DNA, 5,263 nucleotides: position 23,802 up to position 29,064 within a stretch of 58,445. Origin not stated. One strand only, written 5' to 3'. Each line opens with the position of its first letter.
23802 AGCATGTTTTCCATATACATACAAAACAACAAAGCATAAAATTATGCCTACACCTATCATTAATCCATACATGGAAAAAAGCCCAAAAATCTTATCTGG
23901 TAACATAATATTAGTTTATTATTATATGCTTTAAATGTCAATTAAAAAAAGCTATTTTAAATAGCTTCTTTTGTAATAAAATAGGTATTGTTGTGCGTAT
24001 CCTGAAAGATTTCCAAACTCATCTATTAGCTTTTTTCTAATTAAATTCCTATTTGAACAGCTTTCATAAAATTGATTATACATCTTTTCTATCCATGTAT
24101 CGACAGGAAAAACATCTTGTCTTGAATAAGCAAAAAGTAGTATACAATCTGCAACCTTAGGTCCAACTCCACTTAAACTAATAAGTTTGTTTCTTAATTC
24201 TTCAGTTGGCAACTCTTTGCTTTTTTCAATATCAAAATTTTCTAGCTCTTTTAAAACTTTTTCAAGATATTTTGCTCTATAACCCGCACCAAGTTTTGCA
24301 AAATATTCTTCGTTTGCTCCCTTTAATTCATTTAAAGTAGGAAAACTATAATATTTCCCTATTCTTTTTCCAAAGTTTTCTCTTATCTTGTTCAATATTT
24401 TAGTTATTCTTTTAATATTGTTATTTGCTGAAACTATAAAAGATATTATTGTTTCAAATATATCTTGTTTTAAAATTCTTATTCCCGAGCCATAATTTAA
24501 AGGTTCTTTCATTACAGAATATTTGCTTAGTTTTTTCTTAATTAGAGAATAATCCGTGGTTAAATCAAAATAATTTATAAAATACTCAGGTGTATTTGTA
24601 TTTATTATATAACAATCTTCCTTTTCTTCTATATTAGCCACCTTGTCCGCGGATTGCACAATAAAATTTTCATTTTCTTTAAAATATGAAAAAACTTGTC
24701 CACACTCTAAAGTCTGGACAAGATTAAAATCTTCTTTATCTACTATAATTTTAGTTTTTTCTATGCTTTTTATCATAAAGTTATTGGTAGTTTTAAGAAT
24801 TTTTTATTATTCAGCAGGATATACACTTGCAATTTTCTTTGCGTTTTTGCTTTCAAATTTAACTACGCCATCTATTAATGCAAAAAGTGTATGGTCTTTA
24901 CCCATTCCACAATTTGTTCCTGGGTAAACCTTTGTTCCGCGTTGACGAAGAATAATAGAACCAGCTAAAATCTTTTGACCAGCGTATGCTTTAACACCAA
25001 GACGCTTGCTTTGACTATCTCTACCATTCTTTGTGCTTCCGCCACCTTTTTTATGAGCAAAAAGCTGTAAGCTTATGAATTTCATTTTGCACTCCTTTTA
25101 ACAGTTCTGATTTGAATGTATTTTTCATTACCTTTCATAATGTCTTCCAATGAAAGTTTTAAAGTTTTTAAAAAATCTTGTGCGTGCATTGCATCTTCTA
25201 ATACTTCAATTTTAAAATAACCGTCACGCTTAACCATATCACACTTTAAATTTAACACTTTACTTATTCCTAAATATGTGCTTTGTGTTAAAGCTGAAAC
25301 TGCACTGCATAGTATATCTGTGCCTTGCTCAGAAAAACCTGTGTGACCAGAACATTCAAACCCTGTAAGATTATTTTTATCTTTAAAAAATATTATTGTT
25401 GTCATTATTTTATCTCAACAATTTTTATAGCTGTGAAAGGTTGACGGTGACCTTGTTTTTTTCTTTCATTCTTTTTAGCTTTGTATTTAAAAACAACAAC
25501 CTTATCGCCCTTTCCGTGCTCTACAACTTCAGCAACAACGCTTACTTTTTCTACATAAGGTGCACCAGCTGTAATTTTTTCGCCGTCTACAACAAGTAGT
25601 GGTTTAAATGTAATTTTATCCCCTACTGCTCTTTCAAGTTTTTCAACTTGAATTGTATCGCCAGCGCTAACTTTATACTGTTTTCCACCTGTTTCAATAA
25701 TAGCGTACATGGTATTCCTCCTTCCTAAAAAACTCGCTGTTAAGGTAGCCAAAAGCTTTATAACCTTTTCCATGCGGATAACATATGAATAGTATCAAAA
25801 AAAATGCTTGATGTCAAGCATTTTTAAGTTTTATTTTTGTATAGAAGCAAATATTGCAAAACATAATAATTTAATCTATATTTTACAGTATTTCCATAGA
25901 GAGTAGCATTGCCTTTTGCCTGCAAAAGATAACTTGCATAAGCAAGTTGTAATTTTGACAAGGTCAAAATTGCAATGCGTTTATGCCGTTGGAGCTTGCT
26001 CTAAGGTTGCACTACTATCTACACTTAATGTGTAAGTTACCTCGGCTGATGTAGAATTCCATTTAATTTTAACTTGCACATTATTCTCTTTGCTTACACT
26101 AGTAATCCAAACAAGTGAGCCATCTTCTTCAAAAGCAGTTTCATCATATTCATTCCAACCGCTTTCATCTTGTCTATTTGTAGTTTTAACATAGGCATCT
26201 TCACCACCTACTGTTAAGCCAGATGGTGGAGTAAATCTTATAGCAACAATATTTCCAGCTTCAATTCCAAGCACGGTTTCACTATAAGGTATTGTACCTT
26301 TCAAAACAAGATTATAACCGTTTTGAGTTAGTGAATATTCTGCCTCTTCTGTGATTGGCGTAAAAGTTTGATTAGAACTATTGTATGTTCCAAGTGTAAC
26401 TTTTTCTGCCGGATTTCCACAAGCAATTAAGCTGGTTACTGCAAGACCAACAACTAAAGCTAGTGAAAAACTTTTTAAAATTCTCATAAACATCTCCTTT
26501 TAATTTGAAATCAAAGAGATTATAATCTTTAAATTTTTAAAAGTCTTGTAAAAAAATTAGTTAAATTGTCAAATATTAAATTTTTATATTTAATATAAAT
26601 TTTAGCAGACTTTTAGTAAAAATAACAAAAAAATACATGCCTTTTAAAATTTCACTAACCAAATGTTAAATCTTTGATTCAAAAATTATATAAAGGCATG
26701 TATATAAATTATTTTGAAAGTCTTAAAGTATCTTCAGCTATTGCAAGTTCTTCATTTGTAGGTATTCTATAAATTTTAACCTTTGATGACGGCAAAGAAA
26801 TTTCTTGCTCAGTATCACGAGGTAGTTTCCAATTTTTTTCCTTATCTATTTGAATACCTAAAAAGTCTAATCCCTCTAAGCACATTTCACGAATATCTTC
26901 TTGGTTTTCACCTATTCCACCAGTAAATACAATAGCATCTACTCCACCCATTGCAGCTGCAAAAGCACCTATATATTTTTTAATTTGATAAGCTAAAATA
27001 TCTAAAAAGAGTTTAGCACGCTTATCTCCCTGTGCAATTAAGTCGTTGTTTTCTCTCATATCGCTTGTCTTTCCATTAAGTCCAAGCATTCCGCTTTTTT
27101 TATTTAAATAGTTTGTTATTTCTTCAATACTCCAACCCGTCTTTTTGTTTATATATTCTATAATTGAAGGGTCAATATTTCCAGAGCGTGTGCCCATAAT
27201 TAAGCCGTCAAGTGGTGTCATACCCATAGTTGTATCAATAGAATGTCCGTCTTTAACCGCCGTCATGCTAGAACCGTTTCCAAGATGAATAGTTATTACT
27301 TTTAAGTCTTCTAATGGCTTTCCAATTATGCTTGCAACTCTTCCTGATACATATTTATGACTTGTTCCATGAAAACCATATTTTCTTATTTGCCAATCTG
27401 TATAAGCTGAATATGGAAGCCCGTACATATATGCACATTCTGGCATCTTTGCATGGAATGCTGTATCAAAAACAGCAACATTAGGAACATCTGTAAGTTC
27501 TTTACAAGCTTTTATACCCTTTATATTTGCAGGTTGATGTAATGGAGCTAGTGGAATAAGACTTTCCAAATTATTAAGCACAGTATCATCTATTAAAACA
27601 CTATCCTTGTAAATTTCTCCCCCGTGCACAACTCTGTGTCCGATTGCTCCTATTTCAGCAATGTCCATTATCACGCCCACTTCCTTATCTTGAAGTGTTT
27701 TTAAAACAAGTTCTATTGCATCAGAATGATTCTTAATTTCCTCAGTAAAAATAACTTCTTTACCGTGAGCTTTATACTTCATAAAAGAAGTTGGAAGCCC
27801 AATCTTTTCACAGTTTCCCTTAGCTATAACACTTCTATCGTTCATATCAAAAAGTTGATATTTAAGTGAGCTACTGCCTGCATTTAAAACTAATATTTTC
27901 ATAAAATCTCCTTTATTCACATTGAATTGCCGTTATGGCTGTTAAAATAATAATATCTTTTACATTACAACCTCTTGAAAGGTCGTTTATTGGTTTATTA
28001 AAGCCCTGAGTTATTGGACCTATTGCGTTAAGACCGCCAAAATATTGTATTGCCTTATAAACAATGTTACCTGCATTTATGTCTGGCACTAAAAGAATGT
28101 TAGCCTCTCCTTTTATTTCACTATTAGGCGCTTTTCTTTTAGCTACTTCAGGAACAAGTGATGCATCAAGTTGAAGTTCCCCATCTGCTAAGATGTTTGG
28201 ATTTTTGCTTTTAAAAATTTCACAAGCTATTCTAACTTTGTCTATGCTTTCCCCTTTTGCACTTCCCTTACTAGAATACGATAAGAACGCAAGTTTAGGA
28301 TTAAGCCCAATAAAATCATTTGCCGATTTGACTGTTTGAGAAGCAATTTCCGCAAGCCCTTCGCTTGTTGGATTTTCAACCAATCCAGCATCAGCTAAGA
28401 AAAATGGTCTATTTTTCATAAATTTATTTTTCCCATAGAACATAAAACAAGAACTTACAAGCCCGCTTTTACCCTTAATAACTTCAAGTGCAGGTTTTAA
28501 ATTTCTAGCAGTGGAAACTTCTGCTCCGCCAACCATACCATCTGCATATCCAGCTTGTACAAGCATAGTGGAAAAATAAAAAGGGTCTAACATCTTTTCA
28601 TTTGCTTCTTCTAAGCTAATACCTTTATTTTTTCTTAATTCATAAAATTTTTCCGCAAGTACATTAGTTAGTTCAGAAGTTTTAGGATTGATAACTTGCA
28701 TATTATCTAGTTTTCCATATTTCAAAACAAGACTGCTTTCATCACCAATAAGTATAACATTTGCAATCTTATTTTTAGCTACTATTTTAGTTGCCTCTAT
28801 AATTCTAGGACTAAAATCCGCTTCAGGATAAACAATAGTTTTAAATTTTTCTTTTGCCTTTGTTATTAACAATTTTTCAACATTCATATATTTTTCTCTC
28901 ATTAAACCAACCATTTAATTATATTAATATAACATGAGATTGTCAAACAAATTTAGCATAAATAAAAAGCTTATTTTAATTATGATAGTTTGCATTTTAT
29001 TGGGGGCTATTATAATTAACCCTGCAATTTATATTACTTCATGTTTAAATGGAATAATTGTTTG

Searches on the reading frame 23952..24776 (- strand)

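Call 35: search_protein_families(library=pfam, proteins=[window:23952-24776:-])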
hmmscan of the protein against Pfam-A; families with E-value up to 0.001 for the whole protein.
window:23952-24776:- (274 aa): 2 families
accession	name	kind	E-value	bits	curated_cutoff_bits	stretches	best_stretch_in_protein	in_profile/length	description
PF07934.18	OGG_N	-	1.7e-17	64.1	23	1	9-110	1-115/115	8-oxoguanine DNA glycosylase, N-terminal domain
PF00730.31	HhH-GPD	-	3e-11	44.1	26.2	1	111-239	1-89/108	HhH-GPD superfamily base excision DNA repair protein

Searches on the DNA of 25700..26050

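Call 36: search_rna_families(source=window, start=25700, end=26050, threshold=evalue, max_evalue=10)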
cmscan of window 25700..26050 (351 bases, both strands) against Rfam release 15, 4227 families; matches with E-value up to 10: 10.
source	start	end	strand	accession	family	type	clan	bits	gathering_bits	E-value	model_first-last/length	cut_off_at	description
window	25754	25805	-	RF01714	Ocean-V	Gene; sRNA;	-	23.1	75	0.014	1-72/72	no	Ocean-V RNA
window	25795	25867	-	RF02074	STnc240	Gene; sRNA;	-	21.8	55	0.62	1-77/77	no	Enterobacterial sRNA STnc240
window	25715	25865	-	RF02045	CDKN2B-AS_3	Gene; lncRNA;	-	21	50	1.5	1-144/144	no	CDKN2B antisense RNA 1 convserved region 3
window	25732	25776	-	RF00559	L21_leader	Cis-reg; leader;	-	19.4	36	0.22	14-65/77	no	Ribosomal protein L21 leader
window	25925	25988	+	RF00265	SNORA69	Gene; snRNA; snoRNA; HACA-box;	-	18.9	47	0.6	58-126/132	no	Small nucleolar RNA SNORA69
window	25801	25843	-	RF01601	plasmodium_snoR26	Gene; snRNA; snoRNA; CD-box;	-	18.9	50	8.7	1-160/160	no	small nucleolar RNA snoR26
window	25828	25927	+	RF01864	plasmodium_snoR21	Gene; snRNA; snoRNA; CD-box;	-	18.5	90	9.1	1-145/145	no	small nucleolar RNA snoR21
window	25800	25863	-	RF02083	OrzO-P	Gene; antitoxin;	-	16.9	60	2.9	1-76/76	no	OrzO-P RNA antitoxin family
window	25850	25946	+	RF02084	STnc130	Gene; sRNA;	-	15.7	55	8.3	1-135/135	no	Enterobacteria sRNA STnc130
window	25921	26035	+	RF01499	Afu_191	Gene; snRNA; snoRNA; CD-box;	-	14.9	60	5.4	1-93/93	no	A. fumigatus snoRNA Afu_191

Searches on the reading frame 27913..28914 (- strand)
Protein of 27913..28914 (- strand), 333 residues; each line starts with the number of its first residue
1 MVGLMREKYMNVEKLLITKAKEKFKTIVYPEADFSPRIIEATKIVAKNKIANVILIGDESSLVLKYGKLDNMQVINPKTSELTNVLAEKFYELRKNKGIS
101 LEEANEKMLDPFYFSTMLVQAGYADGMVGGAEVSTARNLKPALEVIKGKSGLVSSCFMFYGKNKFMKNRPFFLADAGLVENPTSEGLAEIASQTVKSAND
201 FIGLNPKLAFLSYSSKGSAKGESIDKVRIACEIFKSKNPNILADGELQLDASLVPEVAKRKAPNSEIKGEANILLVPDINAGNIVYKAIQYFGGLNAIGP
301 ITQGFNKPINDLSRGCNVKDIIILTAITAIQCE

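Call 35: search_protein_families(library=pfam, proteins=[window:27913-28914:-])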
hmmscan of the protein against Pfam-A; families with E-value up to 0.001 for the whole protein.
window:27913-28914:- (333 aa): 1 family
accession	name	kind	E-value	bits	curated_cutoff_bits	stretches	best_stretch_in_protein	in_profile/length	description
PF01515.24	PTA_PTB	-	9.7e-103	344.3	24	1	14-329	4-319/319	Phosphate acetyl/butaryl transferase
